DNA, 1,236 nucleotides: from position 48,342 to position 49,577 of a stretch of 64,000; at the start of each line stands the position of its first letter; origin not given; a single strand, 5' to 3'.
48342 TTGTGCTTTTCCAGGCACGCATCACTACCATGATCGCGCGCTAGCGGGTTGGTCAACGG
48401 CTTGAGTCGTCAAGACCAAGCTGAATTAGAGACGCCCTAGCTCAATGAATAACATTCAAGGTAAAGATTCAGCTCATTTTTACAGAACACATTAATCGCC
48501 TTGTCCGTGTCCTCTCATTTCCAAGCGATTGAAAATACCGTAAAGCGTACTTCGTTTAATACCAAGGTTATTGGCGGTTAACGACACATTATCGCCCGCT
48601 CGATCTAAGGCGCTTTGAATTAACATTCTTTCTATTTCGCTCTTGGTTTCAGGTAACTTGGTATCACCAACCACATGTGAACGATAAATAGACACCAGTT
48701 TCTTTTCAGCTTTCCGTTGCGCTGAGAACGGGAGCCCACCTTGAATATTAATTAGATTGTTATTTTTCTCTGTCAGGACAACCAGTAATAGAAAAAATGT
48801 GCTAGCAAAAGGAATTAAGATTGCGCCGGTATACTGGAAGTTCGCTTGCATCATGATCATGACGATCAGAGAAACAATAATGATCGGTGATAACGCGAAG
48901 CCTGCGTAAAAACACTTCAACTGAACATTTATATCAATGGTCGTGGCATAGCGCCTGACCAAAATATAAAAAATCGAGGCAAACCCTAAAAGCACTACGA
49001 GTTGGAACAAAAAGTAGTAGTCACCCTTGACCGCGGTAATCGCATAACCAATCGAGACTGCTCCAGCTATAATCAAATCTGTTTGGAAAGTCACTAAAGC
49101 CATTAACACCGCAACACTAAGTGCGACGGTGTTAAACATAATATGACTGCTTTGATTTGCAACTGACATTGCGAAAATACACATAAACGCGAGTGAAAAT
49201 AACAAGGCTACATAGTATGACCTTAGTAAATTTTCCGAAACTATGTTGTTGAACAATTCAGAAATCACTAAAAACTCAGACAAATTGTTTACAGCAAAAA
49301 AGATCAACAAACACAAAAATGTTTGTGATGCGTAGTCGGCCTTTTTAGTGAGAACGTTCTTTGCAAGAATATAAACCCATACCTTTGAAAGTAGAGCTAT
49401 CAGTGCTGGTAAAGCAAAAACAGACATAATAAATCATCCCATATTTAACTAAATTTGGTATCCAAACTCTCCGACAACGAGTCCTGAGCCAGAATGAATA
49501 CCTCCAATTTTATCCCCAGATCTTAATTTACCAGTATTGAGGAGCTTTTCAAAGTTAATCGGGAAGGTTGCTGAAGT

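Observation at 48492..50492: Stand-alone KAS III-type condensing enzyme paired with a membrane-integral Fis-type HTH protein: candidate lipid-derived signal synthase/receptor module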

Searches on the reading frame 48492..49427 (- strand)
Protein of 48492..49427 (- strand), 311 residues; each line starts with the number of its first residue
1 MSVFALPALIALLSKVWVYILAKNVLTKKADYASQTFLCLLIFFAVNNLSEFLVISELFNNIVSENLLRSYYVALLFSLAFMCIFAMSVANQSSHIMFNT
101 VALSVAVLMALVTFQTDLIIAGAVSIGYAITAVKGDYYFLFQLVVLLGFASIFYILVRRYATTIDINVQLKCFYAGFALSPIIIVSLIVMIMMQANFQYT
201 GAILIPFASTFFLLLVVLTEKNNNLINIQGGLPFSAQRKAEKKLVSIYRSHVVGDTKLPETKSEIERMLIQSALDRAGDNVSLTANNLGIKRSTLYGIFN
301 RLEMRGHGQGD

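Call 3: search_protein_families(library=pfam, proteins=[window:48492-49427:-], max_evalue=0.01)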
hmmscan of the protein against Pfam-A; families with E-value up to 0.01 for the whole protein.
window:48492-49427:- (311 aa): 1 family
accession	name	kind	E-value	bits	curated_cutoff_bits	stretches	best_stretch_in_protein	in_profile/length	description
PF02954.25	HTH_8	-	3e-07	30.5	22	1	264-296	4-36/42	Bacterial regulatory protein, Fis family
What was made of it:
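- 48492..49427 (-): 7TM-HTH transmembrane transcription regulator, 311 aa. Pfam HTH_8 (call 3).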

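Call 4: search_protein_families(library=ncbifam, proteins=[window:48492-49427:-], max_evalue=0.01)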
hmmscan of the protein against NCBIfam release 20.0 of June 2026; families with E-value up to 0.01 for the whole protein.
window:48492-49427:- (311 aa): 3 families
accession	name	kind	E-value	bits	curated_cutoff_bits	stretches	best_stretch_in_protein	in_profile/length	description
TIGR02915.1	PEP_resp_reg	equivalog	8.9e-05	21.5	502.6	1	256-305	396-445/445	PEP-CTERM-box response regulator transcription factor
NF051870.1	NAssimRespRegNtrX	equivalog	0.00095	18.1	600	1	218-297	368-445/452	nitrogen assimilation response regulator NtrX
NF002517.0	PRK01905.1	equivalog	0.0027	18.2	122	1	264-295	36-67/77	Fis family transcriptional regulator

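Call 5: find_homologous_proteins(query=window:48492-49427:-)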
Query window:48492-49427:- (311 aa): 16 proteins with E <= 0.001 among 5723 candidates.
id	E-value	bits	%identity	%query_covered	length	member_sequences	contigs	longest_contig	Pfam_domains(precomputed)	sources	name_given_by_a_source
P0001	6.6e-189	644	100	100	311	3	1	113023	PF02954.26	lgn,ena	-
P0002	4.3e-149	514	82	98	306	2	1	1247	PF02954.26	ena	-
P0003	2.4e-135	468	72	100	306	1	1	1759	PF02954.26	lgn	-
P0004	4.6e-129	448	69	100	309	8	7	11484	-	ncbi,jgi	ncbi:MAG: hypothetical protein ACJATK_002555 [Paracoccaceae bacterium]|jgi:hypothetical protein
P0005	2.2e-114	400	64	100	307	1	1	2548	PF02954.26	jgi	-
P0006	1.3e-109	384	60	99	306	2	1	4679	PF02954.26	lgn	-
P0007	1.9e-106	374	60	98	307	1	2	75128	PF02954.26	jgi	-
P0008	4.4e-106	372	59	100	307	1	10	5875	PF02954.26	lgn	-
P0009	1.4e-103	364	58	99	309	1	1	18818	PF02954.26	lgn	-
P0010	4.3e-102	359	57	100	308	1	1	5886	PF02954.26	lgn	-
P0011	1.0e-101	358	55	100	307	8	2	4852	PF02954.26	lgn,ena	-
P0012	1.5e-101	358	58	98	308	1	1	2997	PF02954.26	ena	-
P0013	1.4e-94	335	54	98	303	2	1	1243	PF02954.26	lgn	-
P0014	4.0e-92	327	54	97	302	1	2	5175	-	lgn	-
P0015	3.2e-90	320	53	98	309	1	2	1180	PF02954.26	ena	-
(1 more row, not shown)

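Call 7: find_encoding_contigs(protein=P0007, flank=8000, max_places=3)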
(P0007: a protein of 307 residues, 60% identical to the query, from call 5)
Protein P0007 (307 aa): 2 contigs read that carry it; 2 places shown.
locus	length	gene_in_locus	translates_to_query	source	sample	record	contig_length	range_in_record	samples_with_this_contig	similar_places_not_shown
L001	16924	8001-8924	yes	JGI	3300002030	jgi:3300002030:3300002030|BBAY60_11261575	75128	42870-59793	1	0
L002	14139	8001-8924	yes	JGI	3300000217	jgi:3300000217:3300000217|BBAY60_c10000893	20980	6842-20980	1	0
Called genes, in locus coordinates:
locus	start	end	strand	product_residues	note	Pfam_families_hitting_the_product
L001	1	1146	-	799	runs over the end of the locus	PF07715:Plug, PF00593:TonB_dep_Rec_b-barrel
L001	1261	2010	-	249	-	PF01177:Asp_Glu_race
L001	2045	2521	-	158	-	PF00866:Ring_hydroxyl_B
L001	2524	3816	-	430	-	PF00355:Rieske, PF00848:Ring_hydroxyl_A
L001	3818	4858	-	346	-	PF13816:Dehydratase_hem, PF13826:Monooxy_af470-like (weak)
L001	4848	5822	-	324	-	PF00795:CN_hydrolase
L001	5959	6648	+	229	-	PF00392:GntR, PF07729:FCD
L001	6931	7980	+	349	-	PF08545:ACP_syn_III, PF08541:ACP_syn_III_C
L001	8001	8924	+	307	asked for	PF02954:HTH_8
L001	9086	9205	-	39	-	-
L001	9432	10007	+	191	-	PF13462:Thioredoxin_4, PF01323:DSBA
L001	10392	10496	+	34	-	-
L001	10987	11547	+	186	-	PF00881:Nitroreductase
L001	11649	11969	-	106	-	PF00111:Fer2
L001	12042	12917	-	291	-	PF02569:Pantoate_ligase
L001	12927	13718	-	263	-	PF02548:Pantoate_transf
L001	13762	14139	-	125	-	PF01712:dNK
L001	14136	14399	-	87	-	PF01712:dNK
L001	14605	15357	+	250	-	-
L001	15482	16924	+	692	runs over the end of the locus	PF00133:tRNA-synt_1, PF09334:tRNA-synt_1g, PF01921:tRNA-synt_1f (faint), PF01406:tRNA-synt_1e (weak), PF19303:Anticodon_3 (faint), PF01588:tRNA_bind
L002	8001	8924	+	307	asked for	PF02954:HTH_8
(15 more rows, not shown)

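Call 8: find_encoding_contigs(protein=P0009, flank=8000, max_places=3)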
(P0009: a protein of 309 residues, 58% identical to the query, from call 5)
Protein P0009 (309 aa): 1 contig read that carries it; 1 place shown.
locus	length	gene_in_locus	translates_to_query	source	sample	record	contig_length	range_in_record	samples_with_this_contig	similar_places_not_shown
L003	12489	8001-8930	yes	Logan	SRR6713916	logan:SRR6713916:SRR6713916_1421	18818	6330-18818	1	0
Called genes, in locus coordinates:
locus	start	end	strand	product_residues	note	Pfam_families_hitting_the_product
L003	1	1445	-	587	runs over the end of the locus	PF00512:HisKA, PF02518:HATPase_c, PF00072:Response_reg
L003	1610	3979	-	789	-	PF01326:PPDK_N, PF00391:PEP-utilizers, PF02896:PEP-utilizers_C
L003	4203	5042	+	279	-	PF03618:Kinase-PPPase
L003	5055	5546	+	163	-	PF00383:dCMP_cyt_deam_1, PF14437:MafB19-deam, PF14439:Bd3614-deam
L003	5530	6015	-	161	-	PF11969:DcpS_C, PF01230:HIT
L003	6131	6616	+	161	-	PF01613:Flavin_Reduct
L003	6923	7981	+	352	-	PF08545:ACP_syn_III, PF08541:ACP_syn_III_C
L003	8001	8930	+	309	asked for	PF02954:HTH_8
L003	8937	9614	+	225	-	PF11580:DUF3239 (weak)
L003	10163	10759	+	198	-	-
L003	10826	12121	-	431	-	PF23914:TPR_CcmH_CycH, PF23892:Ig_CycH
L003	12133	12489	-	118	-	?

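Call 9: find_encoding_contigs(protein=P0004, flank=8000, max_places=4)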
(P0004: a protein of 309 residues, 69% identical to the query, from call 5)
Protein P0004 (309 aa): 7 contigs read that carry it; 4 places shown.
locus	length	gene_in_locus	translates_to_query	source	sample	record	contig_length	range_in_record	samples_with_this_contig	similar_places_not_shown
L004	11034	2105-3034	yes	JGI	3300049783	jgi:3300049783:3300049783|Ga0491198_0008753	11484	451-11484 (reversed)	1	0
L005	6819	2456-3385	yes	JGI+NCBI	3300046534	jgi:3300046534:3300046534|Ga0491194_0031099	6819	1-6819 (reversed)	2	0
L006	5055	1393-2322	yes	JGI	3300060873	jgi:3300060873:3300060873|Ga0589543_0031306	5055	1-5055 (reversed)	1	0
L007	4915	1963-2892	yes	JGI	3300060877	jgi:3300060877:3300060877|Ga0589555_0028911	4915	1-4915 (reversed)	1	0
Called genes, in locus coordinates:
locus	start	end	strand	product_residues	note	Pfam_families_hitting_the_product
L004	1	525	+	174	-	?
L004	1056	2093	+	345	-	PF08545:ACP_syn_III, PF08541:ACP_syn_III_C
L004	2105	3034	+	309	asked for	-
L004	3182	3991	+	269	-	PF01797:Y1_Tnp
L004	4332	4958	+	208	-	-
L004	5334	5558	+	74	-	PF04324:Fer2_BFD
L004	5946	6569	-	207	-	-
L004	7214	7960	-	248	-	-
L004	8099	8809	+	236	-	PF13398:Peptidase_M50B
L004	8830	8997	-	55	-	-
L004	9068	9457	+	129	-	-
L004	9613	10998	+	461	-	PF00106:adh_short, PF08659:KR, PF13561:adh_short_C2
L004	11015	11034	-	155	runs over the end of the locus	?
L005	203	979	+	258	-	-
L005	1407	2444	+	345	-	PF08545:ACP_syn_III, PF08541:ACP_syn_III_C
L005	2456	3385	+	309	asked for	-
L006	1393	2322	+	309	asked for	-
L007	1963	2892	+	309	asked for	-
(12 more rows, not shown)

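Call 14: find_homologous_proteins(query=A1, max_evalue=0.001)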
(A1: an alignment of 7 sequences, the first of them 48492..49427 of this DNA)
Query A1 (7 sequences) (311 aa, profile of the alignment): 19 proteins with E <= 0.001 among 8000 candidates.
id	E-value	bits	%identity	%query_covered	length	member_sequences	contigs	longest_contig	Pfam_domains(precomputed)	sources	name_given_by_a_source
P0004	1.7e-148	512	69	100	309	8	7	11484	-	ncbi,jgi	ncbi:MAG: hypothetical protein ACJATK_002555 [Paracoccaceae bacterium]|jgi:hypothetical protein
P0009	3.8e-145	501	58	99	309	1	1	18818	PF02954.26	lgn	-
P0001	1.9e-143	496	100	100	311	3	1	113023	PF02954.26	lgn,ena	-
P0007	3.1e-143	495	60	98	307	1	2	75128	PF02954.26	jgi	-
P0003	4.5e-140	484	72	100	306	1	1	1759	PF02954.26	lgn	-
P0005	2.1e-134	466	64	100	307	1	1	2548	PF02954.26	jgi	-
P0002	5.1e-134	465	82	98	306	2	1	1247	PF02954.26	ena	-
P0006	5.5e-134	464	60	99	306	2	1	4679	PF02954.26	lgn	-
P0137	3.6e-128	445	34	97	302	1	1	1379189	-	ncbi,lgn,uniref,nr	ncbi:hypothetical protein [Arenicella xantha]|uniref:Regulatory Fis family protein n=1 Tax=Arenicell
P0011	8.4e-128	444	55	100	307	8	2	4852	PF02954.26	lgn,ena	-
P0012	8.1e-127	441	58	98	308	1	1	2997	PF02954.26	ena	-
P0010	9.7e-123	427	57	100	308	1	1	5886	PF02954.26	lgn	-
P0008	4.7e-122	425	59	100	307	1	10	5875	PF02954.26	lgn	-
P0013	7.6e-120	418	54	98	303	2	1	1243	PF02954.26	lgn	-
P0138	1.4e-109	384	35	98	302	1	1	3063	-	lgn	-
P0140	3.7e-62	229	31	85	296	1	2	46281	PF02954.26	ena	-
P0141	7.8e-25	106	26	73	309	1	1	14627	-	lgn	-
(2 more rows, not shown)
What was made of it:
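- Tried and rejected: The word-indexed homologue search made the 7TM-HTH family look tiny (16-19 hits, calls 5, 14).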

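Call 23: predict_structure(alignment_id=A2)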
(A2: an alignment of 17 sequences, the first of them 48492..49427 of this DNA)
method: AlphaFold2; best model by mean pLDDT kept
length: 311 residues; sequences in the alignment: 17
mean_pLDDT: 77.7   pTM: 0.65
mean pLDDT of the five models: 77.7, 76.2, 75.2, 74.8, 71.9
residues with pLDDT >= 90: 39; 70-90: 200; 50-70: 55; < 50: 17
segments of 3 or more residues with pLDDT < 50: 221-231, 308-311
pLDDT, mean of each block of 10 residues (from residue 1): 70 79 62 69 84 74 78 90 88 80 93 88 68 80 93 91 79 85 87 75 71 68 41 60 81 83 86 80 85 86 61 30
secondary structure, 60 per line:
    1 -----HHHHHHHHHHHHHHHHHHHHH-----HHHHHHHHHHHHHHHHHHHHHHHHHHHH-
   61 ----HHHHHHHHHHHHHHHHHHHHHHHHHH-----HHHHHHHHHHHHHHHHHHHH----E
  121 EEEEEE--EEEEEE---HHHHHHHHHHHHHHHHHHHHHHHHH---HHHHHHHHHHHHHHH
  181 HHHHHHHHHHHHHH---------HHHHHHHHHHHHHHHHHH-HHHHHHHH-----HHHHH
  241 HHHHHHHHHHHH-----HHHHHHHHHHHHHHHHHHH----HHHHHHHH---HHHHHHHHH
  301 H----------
elements in order: H6-26 H32-59 H65-90 H96-115 E120-126 E129-134 H138-162 H166-194 H204-221 H223-230 H236-252 H258-276 H281-288 H292-301
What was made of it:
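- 48492..49427 (-): AlphaFold model, pLDDT 77.7 (call 23).
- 48525..48764 (-): Cytoplasmic tail (aa 222-301): a low-confidence juxtamembrane linker, then four helices ending in the Fis-type helix-turn-helix (Pfam HTH_8 aa 264-296 = 48540-48638). Calls 3, 4 and 23.
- On PpyS/PyrS pyrone synthases: The partner is a 7TM-HTH_8 protein (calls 3, 23).
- On HisKA_7TM (PF16927): AlphaFold model (call 23).
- On Transmembrane transcription regulators (ToxR/CadC/BcrR/Rsp class): Calls 3 and 23.
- Checked: An AlphaFold model (pLDDT 77.7) gives 7 TM helices, not 8, with a beta-hairpin between TM4 and TM5 (call 23).
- The linker (aa 221-231) is modelled with low confidence (call 23).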

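Call 26: fold_search(model_id=the predicted structure, library=pdb)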
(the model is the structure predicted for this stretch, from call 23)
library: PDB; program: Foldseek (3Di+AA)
matches with E <= 10: 878; with E <= 0.001: 0
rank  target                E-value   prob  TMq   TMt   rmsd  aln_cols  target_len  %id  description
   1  9hap_R                4.5e-03  1.00  0.55  0.51   7.5       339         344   11  Cryo-EM structure of inactive human arginine-vasopressin (AVP) V2 receptor (V2R) with tolvaptan (released 2025-06-04)
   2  6ak3_B                5.1e-03  1.00  0.52  0.58   5.3       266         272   16  Crystal structure of the human prostaglandin E receptor EP3 bound to prostaglandin E2 (released 2018-12-05)
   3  9hb3_R                5.9e-03  1.00  0.50  0.46   9.6       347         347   12  cryo-EM structure of inactive human arginine-vasopressin (AVP) V2 receptor (V2R) with Mambaquaretin1 K39A (MQK39A) (released 2025-06-04)
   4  8k8j_R                8.5e-03  1.00  0.46  0.51   8.3       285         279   13  Cannabinoid Receptor 1 bound to Fenofibrate coupling MiniGsq and Nb35 Complex (released 2024-02-14)
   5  6ak3_A                1.5e-02  1.00  0.53  0.59   5.1       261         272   16  Crystal structure of the human prostaglandin E receptor EP3 bound to prostaglandin E2 (released 2018-12-05)
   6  8jbh_B                1.8e-02  1.00  0.48  0.54   5.6       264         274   14  Substance P bound to active human neurokinin 3 receptor in complex with Gq (released 2024-02-07)
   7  7xrr                  1.8e-02  1.00  0.44  0.44  10.3       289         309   12  Crystal structure of the human OX2R bound to the insomnia drug lemborexant. (released 2022-11-23)
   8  7sk3_A                2.0e-02  1.00  0.36  0.37   8.3       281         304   17  Cryo-EM structure of ACKR3 in complex with CXCL12, an intracellular Fab, and an extracellular Fab (released 2022-07-27)
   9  8x5y                  2.1e-02  1.00  0.47  0.52   6.2       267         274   14  CryoEM structure of the histamine H1 receptor-BRIL/Anti BRIL Fab complex with astemizole (released 2024-01-17)
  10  7zl9                  2.1e-02  1.00  0.47  0.40   8.5       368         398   11  Crystal structure of human GPCR Niacin receptor (HCA2) (released 2023-04-12)
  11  7epa_A                2.2e-02  1.00  0.53  0.23   5.2       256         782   11  Cryo-EM structure of inactive mGlu2 homodimer (released 2021-06-23)
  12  7m3f_A                2.2e-02  1.00  0.47  0.20   6.7       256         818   12  Asymmetric Activation of the Calcium Sensing Receptor Homodimer (released 2021-06-30)
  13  7xjj_E                2.3e-02  1.00  0.39  0.44  11.0       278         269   14  Cryo-EM structure of the galanin-bound GALR1-miniGo complex (released 2023-05-03)
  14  5c1m_A                2.4e-02  1.00  0.47  0.49   8.1       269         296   10  Crystal structure of active mu-opioid receptor bound to the agonist BU72 (released 2015-08-05)
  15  7wv9_R                2.5e-02  1.00  0.46  0.49   7.3       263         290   12  Allosteric modulator ZCZ011 binding to CP55940-bound cannabinoid receptor 1 in complex with Gi protein (released 2022-06-15)
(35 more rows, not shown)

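Call 27: search_protein_representatives(alignment_id=A2)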
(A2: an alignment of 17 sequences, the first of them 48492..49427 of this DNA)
Query: 17 sequences, 306 profile positions. Proteins with E-value up to 0.001 (for the whole library): 1509; up to 1e-10: 558; up to 1e-30: 263. The best 150 are listed.
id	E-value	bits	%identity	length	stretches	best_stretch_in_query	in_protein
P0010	4.1e-134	463.0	-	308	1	1-303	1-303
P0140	2.0e-103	362.2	-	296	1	1-296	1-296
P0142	7.5e-93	327.5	-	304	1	1-301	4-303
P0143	1.5e-90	319.9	-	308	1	1-303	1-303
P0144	5.7e-89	314.8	-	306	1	1-302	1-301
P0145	1.0e-87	310.6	-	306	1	1-303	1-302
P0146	4.6e-86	305.2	-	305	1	1-303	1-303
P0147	2.4e-84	299.6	-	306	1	1-304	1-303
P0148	3.9e-83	295.6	-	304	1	1-303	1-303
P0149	5.7e-83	295.0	-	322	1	1-302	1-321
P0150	5.1e-81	288.7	-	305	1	1-301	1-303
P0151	1.9e-79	283.5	-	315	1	3-303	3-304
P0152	3.7e-79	282.5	-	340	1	2-303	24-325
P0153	7.6e-79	281.5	-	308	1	1-304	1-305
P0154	2.9e-78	279.6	-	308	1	1-302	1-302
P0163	1.6e-71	257.5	-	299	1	3-301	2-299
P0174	7.0e-68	245.5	-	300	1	1-300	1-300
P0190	3.7e-64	233.3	-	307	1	1-303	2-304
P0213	1.1e-59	218.6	-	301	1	1-300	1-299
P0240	5.7e-49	183.4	-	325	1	1-304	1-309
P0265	7.8e-43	163.3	-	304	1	1-295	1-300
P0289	1.7e-38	149.0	-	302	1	1-294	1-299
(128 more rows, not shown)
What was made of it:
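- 48492..49427 (-): The family has 263 clusters at 50% identity with E <= 1e-30, almost all about 300 aa (call 27).
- Tried and rejected: The exhaustive profile search showed that was a sensitivity artefact (1509 clusters at E <= 1e-3, call 27).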

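Call 31: search_protein_families(library=pfam, alignment_id=A3, max_evalue=0.1)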
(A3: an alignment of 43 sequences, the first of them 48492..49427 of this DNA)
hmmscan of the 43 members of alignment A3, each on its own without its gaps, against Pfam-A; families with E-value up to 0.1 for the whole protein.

A. member 1, window:48492-49427:- (311 aa): 1 family
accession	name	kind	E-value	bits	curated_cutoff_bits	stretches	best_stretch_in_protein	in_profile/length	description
PF02954.25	HTH_8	-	3e-07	30.5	22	1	264-296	4-36/42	Bacterial regulatory protein, Fis family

B. families by the number of members that match (of 43 scanned): 37 families (the first 25 are shown)
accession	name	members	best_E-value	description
PF02954.25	HTH_8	24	7.8e-13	Bacterial regulatory protein, Fis family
PF13384.12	HTH_23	12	0.0029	Homeodomain-like domain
PF13518.12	HTH_28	11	0.0011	Helix-turn-helix domain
PF13556.12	HTH_30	9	2.6e-09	PucR C-terminal helix-turn-helix domain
PF16927.11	HisKA_7TM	8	2.6e-10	N-terminal 7TM region of histidine kinase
PF18024.7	HTH_50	7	0.0041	Helix-turn-helix domain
PF13551.12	HTH_29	4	0.00041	Winged helix-turn helix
PF02796.21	HTH_7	4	0.0033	Helix-turn-helix domain of resolvase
PF05225.22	HTH_psq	3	0.0024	helix-turn-helix, Psq domain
PF20432.4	Xre-like-HTH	3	0.0067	Antitoxin Xre-like helix-turn-helix domain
PF01022.26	HTH_5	2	0.012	Bacterial regulatory protein, arsR family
PF12840.13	HTH_20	2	0.02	Helix-turn-helix domain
PF04218.19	CENP-B_N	2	0.028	CENP-B N-terminal DNA-binding domain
PF12670.12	DUF3792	1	0.0012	Protein of unknown function (DUF3792)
PF04544.17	Herpes_UL20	1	0.0053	Herpesvirus egress protein UL20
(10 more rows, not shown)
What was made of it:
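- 48525..48764 (-): HTH_8 matches 24/43 diverse members, best 7.8e-13 (call 31).
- On HisKA_7TM (PF16927): 8/43 diverse family members match, best 2.6e-10 (call 31).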
